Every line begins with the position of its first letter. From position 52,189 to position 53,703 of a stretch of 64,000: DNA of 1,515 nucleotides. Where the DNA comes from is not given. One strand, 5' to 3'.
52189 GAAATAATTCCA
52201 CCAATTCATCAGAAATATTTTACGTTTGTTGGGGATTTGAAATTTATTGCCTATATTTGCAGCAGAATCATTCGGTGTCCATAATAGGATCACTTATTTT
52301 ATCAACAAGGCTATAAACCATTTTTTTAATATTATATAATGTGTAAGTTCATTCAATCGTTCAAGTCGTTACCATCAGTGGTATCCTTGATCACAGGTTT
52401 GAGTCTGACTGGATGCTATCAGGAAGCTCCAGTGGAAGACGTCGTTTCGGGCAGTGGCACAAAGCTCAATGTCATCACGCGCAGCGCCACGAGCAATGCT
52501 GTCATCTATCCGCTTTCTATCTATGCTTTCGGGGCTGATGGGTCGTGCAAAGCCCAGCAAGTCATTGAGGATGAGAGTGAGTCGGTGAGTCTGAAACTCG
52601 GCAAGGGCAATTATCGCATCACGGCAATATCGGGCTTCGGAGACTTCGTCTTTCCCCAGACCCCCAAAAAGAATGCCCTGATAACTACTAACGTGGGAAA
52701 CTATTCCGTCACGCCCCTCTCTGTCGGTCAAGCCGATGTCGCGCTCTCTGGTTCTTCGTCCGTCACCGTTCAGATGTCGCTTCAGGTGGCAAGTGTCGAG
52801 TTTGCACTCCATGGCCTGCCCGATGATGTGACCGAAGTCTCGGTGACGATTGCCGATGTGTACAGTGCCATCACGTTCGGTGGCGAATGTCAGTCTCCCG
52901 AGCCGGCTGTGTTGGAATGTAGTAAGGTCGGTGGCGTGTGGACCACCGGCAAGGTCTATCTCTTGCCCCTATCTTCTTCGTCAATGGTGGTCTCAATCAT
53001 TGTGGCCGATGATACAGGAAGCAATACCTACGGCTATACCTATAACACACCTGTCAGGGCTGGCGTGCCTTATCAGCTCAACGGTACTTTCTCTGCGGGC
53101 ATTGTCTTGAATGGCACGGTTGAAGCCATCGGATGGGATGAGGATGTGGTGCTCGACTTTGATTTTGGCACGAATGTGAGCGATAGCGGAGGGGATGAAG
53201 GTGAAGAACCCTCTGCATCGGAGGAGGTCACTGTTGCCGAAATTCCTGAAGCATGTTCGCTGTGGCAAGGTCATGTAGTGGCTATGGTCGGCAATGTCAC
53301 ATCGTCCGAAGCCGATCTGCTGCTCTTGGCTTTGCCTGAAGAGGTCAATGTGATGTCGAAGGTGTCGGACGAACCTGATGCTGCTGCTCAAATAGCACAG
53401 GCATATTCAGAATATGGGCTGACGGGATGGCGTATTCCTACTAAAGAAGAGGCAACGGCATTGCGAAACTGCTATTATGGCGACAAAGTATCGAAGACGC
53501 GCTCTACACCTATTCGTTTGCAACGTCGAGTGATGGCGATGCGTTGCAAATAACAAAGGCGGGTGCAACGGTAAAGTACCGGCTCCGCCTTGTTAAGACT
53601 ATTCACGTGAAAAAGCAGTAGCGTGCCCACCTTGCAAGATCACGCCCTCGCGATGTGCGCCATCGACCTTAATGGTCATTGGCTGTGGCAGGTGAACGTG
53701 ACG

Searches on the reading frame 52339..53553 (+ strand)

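Call 59: search_protein_families(library=pfam, proteins=[window:52339-53553:+], max_evalue=0.00001)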
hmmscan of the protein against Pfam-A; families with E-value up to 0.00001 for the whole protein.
window:52339-53553:+ (404 aa): 1 family
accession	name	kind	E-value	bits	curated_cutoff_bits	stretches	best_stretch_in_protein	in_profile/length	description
PF08842.16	Mfa2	-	5.7e-10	39.7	21.2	1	50-267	22-272/277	Fimbrillin-A associated anchor proteins Mfa1 and Mfa2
